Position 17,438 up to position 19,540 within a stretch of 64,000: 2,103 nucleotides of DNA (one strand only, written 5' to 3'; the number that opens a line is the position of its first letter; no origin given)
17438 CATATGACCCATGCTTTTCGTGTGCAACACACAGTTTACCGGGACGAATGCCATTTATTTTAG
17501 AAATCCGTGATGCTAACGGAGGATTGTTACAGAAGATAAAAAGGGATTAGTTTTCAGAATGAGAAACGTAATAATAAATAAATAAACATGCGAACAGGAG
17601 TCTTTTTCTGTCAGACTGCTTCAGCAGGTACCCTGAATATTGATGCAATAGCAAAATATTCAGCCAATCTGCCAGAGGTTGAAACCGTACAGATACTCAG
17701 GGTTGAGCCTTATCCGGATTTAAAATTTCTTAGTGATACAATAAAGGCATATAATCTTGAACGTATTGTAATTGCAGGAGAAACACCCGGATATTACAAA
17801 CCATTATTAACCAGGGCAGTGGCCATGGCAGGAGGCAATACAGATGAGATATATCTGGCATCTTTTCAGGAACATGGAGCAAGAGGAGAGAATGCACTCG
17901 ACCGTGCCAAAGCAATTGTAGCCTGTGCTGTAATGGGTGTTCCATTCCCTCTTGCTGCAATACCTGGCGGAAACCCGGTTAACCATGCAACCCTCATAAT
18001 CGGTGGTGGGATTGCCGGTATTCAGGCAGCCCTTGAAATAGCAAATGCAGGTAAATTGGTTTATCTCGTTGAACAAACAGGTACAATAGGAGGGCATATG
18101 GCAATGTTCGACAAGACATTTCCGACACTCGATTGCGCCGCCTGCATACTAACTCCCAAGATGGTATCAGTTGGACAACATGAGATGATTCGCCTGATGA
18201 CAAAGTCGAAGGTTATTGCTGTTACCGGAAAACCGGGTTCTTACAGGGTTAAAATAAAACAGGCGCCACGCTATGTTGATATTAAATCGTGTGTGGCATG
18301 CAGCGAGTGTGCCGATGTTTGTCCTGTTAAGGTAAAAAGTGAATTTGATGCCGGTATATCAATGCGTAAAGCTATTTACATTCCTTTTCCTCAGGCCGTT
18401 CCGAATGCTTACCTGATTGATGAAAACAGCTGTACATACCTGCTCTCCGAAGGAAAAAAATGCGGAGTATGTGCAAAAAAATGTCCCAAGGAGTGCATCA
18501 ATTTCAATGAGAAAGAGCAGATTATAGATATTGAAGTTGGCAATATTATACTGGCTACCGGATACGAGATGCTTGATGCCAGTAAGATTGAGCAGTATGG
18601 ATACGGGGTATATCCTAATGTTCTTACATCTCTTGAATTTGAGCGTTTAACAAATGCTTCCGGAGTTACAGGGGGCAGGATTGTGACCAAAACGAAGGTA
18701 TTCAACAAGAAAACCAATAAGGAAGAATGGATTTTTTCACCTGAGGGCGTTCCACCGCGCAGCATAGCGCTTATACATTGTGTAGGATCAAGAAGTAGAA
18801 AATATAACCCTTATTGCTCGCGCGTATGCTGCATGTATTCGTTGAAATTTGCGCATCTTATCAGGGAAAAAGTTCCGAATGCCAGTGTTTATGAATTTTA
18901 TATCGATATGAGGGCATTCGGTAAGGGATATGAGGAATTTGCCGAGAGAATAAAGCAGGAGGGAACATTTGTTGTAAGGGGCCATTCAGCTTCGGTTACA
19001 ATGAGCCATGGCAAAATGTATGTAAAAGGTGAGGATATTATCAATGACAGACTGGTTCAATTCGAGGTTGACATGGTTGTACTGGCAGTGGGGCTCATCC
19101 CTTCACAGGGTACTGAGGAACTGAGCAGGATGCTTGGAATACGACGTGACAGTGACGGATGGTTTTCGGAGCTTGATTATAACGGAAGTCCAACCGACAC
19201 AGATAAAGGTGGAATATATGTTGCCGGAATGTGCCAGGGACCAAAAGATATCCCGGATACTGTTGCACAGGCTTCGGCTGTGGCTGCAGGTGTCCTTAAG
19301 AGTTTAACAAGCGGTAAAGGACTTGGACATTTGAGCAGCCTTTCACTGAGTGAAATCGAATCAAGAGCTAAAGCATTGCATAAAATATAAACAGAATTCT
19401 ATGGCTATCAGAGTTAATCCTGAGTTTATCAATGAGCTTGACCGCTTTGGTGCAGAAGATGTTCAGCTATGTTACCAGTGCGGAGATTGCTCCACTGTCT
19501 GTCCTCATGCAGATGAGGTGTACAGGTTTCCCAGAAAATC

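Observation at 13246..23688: Mvh-type [NiFe] hydrogenase wired to a Qmo-like membrane module instead of HdrBC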

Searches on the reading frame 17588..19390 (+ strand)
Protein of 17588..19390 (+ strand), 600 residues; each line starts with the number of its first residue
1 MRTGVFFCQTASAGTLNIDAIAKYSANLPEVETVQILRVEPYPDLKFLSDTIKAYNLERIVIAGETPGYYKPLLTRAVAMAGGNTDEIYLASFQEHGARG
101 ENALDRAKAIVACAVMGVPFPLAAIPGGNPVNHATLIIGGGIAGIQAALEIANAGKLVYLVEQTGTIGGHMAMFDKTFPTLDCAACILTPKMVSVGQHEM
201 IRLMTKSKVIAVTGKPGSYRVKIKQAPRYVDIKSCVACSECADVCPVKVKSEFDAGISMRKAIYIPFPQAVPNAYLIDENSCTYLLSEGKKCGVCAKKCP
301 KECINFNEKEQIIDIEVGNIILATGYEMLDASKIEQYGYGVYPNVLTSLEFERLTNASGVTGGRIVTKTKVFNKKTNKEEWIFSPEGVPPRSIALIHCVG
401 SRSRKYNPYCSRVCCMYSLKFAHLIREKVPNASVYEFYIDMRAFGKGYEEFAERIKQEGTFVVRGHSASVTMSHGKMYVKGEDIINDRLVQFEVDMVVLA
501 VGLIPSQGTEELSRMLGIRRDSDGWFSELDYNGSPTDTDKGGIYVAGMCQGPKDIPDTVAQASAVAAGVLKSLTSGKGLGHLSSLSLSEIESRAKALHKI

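Call 3: search_protein_families(library=pfam, proteins=[window:17588-19390:+])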
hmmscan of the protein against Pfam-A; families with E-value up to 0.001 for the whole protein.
window:17588-19390:+ (600 aa): 7 families
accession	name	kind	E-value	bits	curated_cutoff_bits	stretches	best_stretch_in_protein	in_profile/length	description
PF07992.20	Pyr_redox_2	-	6.4e-12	45.9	26.1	1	135-215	3-81/291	Pyridine nucleotide-disulphide oxidoreductase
PF12831.13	FAD_oxidored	-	1.4e-07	31.6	27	1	136-172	3-39/416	FAD dependent oxidoreductase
PF00890.30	FAD_binding_2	-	7.4e-06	25.8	20.4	1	136-172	3-39/414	FAD binding domain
PF13450.12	NAD_binding_8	-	1.6e-05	25.6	21.9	1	137-188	1-52/68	NAD(P)-binding Rossmann-like domain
PF12838.12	Fer4_7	-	0.00018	22.3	27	0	226-249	31-52/52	4Fe-4S dicluster domain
PF00037.32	Fer4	-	0.0002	21.5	21.1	0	229-248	2-21/24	4Fe-4S binding domain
PF01134.28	GIDA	-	0.00045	19.8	22.1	1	136-168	3-36/391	Glucose inhibited division protein A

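Call 4: search_protein_families(library=ncbifam, proteins=[window:17588-19390:+])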
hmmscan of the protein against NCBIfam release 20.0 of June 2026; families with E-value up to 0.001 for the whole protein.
window:17588-19390:+ (600 aa): 25 families
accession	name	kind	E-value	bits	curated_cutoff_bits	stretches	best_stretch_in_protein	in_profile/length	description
NF040770.1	hetero_SS_HdrA2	exception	8e-161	536.8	1100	1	2-577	1-564/777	CoB-CoM heterodisulfide reductase HdrA2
NF041778.1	hetero_SS_HdrA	equivalog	1.8e-123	413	1400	1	3-569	8-566/771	ferredoxin:CoB-CoM heterodisulfide reductase subunit HdrA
NF041891.1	hdrA_Methbact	equivalog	1.3e-110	370.9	1300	1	3-576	3-559/762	ferredoxin:CoB-CoM heterodisulfide reductase subunit HdrA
NF005560.0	PRK07233.1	equivalog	1.3e-06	27.5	252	1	136-176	4-44/435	hypothetical protein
TIGR03467.1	HpnE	equivalog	2.7e-06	27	283.05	1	136-176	2-42/430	hydroxysqualene dehydroxylase HpnE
NF045637.1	carotdesatCrtDProt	equivalog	2.8e-06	26.1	580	1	136-193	2-59/485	1-hydroxycarotenoid 3,4-desaturase CrtD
NF058577.1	FdxA_fam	equivalog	5.8e-05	23.2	65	0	230-248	33-51/52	4Fe-4S ferredoxin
NF004898.0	PRK06259.1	equivalog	5.8e-05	21.9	385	1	222-303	123-202/488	fumarate reductase (CoM/CoB) subunit TfrB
NF041087.1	bile_acid_BaiCD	equivalog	6.8e-05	21.1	825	1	135-173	383-421/642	bile acid Fe-S flavoenzyme BaiCD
NF009410.0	PRK12771.1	subfamily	8.2e-05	21.4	516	0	133-171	139-177/566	NAD(P)-binding protein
TIGR01372.1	soxA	subfamily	8.6e-05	20.5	1164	1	135-208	171-243/996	sarcosine oxidase subunit alpha family protein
NF045874.1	Vhu_polyferre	exception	9.2e-05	21.3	600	1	174-265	78-162/381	F420-non-reducing hydrogenase associated-polyferredoxin VhuB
TIGR02734.1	crtI_fam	subfamily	0.00011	21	238.1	1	136-190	2-57/504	phytoene desaturase family protein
NF058655.1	CrtID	equivalog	0.00018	20.5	640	1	136-177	2-43/478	bifunctional phytoene desaturase/3,4-desaturase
NF010369.0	PRK13795.1-4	equivalog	0.00023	19.5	1086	0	288-319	577-608/633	hypothetical protein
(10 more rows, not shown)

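Call 31: search_solved_structures(query=window:17588-19390:+, max_evalue=0.00001, show_alignments=1)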
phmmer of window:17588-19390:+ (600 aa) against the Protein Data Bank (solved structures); distinct sequences matched with E-value up to 0.00001: 6.
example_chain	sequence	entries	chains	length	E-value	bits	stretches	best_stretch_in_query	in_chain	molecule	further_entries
5odc_A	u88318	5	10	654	9.7e-134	450.1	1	2-576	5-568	Heterodisulfide reductase, subunit A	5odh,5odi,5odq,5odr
8rvv_A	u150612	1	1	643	4.4e-130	438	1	4-571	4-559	H(2):CoB-CoM heterodisulfide,ferredoxin reductase subunit A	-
8rvu_a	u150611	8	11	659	4.7e-130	437.9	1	4-572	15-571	H(2):CoB-CoM heterodisulfide,ferredoxin reductase subunit A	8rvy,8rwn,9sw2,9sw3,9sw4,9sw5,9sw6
9sfi_A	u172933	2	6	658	4.4e-122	411.6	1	3-576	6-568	CoB--CoM heterodisulfide reductase iron-sulfur subunit A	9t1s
7bkb_A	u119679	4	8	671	1.1e-119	403.6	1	2-568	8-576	CoB--CoM heterodisulfide reductase iron-sulfur subunit A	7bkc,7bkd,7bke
6tjr_A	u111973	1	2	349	9e-41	143.1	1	315-570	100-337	Fumarate reductase/succinate dehydrogenase flavoprotein domain protein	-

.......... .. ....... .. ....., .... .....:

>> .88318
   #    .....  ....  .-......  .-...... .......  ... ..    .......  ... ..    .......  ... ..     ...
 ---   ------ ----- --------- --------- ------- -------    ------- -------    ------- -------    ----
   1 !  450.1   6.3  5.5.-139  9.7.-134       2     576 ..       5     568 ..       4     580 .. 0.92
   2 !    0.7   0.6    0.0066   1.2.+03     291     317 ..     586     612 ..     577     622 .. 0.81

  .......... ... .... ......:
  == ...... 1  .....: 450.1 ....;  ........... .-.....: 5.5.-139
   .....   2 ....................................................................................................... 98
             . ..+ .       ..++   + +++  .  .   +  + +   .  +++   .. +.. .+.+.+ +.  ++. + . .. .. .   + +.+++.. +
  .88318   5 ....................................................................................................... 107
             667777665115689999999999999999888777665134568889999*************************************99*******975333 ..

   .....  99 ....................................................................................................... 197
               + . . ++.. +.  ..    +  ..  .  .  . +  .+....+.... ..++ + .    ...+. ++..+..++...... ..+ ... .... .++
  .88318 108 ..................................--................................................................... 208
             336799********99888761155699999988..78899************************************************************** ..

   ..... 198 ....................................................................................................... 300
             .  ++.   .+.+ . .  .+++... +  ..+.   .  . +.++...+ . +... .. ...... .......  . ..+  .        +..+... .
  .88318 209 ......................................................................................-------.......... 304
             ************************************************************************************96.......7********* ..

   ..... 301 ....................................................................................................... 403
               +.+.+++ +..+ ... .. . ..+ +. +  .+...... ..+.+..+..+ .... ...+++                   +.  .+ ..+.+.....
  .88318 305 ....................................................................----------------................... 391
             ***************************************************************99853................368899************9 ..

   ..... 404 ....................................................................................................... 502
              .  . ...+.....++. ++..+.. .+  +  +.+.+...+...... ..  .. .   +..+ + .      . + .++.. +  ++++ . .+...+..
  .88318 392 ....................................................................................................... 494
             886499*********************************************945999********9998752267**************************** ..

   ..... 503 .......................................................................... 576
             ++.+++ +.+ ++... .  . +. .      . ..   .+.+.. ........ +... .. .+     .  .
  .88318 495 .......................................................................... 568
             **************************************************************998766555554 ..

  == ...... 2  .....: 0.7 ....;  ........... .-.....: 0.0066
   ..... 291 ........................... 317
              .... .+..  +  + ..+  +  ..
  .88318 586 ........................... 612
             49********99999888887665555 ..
